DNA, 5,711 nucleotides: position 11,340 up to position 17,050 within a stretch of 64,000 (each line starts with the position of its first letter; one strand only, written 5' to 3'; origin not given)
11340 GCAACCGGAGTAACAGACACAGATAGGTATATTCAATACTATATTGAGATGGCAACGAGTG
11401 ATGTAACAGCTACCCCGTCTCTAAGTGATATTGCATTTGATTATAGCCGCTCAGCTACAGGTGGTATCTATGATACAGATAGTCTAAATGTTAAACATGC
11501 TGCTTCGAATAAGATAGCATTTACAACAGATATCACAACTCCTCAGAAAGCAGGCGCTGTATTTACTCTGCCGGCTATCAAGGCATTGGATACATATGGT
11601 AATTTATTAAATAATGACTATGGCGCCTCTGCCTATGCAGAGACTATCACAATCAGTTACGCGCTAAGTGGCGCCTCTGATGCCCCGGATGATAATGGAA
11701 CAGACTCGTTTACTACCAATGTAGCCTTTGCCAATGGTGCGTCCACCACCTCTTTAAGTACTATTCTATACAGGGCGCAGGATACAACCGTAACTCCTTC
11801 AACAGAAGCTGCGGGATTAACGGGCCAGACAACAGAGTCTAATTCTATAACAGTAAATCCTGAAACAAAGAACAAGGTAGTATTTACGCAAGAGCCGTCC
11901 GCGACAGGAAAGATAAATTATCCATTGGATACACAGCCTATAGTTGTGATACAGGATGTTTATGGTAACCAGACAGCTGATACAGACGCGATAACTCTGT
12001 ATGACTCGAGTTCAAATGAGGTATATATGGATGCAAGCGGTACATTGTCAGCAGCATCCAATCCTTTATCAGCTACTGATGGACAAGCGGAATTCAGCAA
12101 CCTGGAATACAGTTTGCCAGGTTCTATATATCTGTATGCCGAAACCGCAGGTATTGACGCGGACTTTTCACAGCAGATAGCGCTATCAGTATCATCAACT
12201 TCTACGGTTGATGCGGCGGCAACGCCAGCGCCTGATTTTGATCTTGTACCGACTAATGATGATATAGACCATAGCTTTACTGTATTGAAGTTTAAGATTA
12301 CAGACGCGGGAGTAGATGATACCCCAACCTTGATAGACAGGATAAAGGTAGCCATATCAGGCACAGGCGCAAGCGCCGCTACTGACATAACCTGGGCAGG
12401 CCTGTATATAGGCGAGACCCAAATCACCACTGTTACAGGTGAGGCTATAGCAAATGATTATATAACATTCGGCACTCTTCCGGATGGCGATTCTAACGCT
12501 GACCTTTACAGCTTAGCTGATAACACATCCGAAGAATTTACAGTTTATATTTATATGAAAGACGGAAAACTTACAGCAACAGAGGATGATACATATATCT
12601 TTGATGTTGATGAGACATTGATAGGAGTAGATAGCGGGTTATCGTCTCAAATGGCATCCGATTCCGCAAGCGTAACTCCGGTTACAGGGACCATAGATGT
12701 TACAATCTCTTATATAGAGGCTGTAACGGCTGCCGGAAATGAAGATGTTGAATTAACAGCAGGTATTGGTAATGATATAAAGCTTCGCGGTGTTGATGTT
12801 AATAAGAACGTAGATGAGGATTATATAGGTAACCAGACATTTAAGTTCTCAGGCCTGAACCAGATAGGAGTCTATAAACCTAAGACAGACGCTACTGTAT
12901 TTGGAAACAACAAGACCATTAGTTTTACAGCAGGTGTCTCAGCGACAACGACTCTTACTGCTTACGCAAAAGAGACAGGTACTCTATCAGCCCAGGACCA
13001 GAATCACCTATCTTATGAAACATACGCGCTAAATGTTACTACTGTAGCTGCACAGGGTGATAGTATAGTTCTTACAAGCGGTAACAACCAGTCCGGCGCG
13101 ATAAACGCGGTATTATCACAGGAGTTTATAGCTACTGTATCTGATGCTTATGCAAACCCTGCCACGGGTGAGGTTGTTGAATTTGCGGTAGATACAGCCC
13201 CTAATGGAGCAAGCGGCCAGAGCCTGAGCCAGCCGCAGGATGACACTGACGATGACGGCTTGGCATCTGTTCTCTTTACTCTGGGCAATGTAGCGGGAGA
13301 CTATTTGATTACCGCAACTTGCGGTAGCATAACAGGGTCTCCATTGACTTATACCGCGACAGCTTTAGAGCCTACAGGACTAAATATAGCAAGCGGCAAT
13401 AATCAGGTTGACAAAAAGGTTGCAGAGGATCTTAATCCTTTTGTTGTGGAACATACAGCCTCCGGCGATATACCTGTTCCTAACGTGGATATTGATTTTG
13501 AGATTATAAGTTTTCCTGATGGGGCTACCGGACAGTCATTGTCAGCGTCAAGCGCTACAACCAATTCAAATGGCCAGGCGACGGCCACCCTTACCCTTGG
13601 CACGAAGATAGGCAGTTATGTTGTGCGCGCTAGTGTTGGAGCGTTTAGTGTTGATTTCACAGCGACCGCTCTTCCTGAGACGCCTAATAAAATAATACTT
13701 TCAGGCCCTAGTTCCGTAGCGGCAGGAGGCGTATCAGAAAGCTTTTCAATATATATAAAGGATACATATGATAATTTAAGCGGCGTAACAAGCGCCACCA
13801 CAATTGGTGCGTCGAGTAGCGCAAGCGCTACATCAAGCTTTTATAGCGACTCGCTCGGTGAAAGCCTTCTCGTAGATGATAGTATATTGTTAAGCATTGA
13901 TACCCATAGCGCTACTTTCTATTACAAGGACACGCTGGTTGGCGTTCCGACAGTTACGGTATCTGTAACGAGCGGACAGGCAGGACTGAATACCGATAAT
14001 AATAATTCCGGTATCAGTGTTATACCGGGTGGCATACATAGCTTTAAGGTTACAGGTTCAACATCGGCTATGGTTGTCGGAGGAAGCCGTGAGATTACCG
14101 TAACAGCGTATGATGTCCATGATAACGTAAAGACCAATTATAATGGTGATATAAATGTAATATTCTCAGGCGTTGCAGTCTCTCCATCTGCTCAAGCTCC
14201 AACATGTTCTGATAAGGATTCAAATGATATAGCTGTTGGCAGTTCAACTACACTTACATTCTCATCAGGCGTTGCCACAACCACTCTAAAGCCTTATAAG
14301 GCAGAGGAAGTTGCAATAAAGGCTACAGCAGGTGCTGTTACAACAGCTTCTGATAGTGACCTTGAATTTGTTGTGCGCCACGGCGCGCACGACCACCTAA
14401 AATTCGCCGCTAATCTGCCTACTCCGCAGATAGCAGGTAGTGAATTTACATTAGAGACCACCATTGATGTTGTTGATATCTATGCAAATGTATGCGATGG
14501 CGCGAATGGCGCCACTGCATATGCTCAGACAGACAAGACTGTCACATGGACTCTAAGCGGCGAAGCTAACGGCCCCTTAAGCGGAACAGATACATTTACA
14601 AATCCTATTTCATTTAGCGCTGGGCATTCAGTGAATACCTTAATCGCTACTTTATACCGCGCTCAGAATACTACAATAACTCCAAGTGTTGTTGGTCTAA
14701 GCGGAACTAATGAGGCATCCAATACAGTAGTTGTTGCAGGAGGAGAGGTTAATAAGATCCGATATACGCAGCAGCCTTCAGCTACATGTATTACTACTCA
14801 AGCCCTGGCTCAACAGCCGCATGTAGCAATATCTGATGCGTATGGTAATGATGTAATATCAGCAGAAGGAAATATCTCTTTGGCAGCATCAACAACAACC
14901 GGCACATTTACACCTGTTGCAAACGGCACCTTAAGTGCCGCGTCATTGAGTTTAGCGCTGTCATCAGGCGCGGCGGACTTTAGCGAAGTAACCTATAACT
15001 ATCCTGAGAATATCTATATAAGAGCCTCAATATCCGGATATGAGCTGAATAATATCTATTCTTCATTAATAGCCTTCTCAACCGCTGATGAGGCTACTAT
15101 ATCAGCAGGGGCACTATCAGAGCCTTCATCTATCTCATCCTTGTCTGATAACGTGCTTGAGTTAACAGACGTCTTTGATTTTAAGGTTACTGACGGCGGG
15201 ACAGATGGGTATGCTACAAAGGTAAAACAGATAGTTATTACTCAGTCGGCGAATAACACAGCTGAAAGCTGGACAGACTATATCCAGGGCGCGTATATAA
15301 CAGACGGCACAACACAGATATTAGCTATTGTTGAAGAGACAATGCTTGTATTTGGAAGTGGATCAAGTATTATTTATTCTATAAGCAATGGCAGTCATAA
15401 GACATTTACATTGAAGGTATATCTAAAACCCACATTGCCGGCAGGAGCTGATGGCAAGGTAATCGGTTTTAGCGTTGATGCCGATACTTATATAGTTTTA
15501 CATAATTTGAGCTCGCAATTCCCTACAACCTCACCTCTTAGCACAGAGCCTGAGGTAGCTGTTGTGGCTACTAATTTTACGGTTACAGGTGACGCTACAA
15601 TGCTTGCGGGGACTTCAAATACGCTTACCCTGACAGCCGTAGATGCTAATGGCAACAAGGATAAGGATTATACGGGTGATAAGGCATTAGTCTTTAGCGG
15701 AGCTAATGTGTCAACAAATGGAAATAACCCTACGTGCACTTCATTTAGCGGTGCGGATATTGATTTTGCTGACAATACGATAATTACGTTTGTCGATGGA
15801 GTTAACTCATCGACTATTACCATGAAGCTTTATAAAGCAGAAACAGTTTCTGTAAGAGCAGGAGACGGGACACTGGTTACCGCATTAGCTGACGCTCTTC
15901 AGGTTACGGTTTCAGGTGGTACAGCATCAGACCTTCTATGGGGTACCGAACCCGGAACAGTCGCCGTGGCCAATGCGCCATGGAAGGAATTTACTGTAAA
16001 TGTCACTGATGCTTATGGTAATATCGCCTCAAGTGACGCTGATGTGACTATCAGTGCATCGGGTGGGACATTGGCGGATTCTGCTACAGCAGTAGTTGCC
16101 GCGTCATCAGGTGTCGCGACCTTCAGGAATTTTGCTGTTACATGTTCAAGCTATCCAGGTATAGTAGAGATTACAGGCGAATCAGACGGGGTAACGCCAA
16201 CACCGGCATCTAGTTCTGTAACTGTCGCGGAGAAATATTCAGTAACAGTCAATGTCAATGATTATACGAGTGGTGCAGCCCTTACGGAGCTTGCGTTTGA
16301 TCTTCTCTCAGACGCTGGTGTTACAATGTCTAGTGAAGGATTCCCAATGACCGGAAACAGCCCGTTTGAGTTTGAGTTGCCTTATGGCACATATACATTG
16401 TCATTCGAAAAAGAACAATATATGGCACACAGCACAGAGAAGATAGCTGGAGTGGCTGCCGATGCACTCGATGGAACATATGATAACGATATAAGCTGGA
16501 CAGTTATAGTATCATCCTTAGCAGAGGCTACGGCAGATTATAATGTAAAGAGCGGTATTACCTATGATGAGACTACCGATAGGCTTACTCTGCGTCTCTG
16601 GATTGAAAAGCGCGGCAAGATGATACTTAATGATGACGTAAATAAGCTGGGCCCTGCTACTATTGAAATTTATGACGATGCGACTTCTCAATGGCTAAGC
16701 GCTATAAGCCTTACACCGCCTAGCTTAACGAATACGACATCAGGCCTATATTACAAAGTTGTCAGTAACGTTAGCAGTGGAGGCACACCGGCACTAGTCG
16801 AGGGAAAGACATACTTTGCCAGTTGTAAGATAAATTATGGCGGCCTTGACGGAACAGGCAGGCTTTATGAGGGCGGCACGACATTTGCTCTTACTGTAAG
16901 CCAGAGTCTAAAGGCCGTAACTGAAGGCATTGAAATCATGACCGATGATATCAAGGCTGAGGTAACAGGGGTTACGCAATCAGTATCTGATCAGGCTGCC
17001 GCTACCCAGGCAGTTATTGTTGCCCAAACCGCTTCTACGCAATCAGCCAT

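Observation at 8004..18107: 10-kb giant surface protein immediately downstream of the DGR RT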

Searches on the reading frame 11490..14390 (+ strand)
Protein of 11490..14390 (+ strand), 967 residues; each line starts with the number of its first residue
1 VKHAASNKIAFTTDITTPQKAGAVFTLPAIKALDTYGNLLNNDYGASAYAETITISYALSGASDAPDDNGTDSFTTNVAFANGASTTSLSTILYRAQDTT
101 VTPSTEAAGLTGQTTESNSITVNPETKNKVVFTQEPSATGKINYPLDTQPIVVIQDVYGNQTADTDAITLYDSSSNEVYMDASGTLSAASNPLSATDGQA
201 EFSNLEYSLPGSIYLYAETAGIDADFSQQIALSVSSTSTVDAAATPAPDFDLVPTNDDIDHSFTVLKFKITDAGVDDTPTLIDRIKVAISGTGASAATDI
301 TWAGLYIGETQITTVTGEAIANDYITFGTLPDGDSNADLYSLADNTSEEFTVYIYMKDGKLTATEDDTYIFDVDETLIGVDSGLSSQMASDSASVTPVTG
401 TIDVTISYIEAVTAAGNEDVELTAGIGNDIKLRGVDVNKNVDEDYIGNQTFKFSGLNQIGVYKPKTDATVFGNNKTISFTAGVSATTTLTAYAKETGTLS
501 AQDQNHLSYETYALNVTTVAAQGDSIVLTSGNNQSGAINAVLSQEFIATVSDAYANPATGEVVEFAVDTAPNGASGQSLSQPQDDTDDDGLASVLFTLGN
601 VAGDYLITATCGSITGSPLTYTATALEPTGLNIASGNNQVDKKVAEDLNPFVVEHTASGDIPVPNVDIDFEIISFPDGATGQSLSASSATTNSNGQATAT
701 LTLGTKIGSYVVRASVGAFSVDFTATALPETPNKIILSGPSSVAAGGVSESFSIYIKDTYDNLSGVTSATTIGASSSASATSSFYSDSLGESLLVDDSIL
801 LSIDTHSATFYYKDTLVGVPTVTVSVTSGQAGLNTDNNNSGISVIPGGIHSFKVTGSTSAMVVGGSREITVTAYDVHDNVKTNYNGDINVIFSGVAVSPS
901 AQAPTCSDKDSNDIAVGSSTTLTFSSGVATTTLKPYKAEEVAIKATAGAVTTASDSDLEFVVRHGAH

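Call 55: search_solved_structures(query=window:11490-14390:+, max_evalue=0.01)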
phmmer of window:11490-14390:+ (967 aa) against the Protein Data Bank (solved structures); distinct sequences matched with E-value up to 0.01: 0.

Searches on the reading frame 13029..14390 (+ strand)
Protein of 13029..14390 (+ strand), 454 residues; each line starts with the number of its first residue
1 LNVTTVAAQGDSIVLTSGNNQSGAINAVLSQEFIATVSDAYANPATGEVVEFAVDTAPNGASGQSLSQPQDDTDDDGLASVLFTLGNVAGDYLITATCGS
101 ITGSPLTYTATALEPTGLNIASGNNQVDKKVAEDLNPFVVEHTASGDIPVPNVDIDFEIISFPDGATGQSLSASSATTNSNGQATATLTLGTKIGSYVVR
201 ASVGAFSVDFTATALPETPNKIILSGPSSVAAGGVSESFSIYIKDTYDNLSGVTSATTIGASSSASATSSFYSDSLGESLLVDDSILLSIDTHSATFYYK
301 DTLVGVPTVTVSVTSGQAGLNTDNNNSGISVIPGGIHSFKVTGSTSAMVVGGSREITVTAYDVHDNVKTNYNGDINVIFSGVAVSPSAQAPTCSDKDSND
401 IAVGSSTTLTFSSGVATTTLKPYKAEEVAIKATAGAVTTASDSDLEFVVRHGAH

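Call 19: search_protein_families(library=pfam, proteins=[window:13029-14390:+], max_evalue=1)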
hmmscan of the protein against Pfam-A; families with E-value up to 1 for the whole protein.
window:13029-14390:+ (454 aa): 2 families
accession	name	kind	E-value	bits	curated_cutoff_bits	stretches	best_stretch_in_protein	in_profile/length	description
PF02369.22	Big_1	-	1.9e-14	54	34.9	3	24-108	12-90/93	Bacterial Ig-like domain (group 1)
PF09134.16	Invasin_D3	-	3e-06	28.1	33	2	172-205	51-84/98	Invasin, domain 3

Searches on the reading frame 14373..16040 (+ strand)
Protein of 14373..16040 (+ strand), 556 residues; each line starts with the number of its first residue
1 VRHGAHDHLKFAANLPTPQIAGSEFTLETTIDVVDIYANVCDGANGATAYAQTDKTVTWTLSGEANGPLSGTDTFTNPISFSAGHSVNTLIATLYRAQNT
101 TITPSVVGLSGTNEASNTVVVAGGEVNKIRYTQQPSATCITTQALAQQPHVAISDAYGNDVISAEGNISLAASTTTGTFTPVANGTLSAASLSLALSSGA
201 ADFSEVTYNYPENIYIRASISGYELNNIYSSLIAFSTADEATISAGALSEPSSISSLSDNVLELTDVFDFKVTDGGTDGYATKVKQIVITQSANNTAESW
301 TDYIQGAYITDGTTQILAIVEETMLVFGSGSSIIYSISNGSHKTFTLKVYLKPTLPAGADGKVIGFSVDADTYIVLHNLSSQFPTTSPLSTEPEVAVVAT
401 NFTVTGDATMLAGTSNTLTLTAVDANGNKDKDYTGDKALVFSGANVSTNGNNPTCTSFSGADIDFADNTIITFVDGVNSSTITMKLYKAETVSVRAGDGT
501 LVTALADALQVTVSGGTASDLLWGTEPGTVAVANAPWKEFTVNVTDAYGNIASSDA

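Call 19: search_protein_families(library=pfam, proteins=[window:14373-16040:+], max_evalue=1)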
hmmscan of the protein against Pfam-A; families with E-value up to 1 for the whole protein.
window:14373-16040:+ (556 aa): 2 families
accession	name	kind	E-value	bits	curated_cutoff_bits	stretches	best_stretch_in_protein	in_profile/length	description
PF17829.7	GH115_C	-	0.088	13.1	24.1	1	328-425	53-149/172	Glycosyl hydrolase family 115 C-terminal domain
PF06232.16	ATS3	-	0.2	12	27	0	127-166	12-51/125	Embryo-specific protein 3, (ATS3)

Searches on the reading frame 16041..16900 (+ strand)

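Call 19: search_protein_families(library=pfam, proteins=[window:16041-16900:+], max_evalue=1)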
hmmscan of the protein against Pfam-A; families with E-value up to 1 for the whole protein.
window:16041-16900:+ (286 aa): 1 family
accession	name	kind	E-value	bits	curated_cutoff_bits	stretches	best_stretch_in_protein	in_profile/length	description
PF08308.17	PEGA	-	0.0025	18.1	20.8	1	104-132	22-51/71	PEGA domain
